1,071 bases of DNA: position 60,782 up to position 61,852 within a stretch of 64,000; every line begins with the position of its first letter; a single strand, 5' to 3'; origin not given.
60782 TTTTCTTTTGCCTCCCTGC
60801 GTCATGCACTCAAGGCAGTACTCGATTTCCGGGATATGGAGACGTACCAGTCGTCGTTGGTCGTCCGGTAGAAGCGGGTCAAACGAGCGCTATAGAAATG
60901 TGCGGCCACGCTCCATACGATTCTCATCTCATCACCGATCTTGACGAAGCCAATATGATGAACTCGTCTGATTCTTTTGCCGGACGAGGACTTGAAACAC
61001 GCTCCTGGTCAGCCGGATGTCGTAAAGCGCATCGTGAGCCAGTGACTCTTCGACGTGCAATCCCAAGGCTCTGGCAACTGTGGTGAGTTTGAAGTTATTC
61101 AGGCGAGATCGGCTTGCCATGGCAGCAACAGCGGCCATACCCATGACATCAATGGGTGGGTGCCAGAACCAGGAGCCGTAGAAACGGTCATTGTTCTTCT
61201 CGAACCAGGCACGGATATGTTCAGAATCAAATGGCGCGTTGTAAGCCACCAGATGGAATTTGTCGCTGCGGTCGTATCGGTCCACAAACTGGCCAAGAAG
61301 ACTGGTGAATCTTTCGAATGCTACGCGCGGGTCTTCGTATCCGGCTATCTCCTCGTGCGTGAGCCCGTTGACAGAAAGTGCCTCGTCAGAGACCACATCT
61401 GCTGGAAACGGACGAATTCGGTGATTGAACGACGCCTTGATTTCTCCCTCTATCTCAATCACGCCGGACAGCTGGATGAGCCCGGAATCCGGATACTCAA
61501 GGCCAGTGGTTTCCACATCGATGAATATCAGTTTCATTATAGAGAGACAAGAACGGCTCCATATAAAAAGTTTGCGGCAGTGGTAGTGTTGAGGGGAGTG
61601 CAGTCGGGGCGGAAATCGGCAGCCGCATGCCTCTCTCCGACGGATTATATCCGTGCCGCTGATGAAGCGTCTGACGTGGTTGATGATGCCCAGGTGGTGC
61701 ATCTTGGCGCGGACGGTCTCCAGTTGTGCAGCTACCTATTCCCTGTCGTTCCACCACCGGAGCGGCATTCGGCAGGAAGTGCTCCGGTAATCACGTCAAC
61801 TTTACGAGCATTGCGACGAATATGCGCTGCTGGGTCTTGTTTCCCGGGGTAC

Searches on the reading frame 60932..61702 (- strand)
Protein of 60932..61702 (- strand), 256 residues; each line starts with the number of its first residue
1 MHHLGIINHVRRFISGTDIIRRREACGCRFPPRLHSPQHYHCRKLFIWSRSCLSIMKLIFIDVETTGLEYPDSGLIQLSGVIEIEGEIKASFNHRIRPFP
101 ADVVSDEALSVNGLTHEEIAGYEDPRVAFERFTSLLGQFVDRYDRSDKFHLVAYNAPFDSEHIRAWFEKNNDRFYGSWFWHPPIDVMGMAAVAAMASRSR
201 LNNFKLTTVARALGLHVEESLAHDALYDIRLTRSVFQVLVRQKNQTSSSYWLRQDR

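Call 69: search_protein_families(library=phrogs, max_evalue=0.001, proteins=[window:60932-61702:-])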
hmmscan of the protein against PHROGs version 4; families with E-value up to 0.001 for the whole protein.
window:60932-61702:- (256 aa): 2 families
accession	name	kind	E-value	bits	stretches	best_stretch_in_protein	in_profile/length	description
phrog_192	-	DNA, RNA and nucleotide metabolism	5e-32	112.7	1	55-246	105-277/397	DNA polymerase exonuclease subunit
phrog_14632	-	DNA, RNA and nucleotide metabolism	2.1e-05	24.4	1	57-239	83-242/380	DNA polymerase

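Call 94: find_encoding_contigs(protein=window:60935-61702:-, flank=10000, max_places=2)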
Protein window:60935-61702:- (256 aa): no gene with exactly this product is on record in the collection.
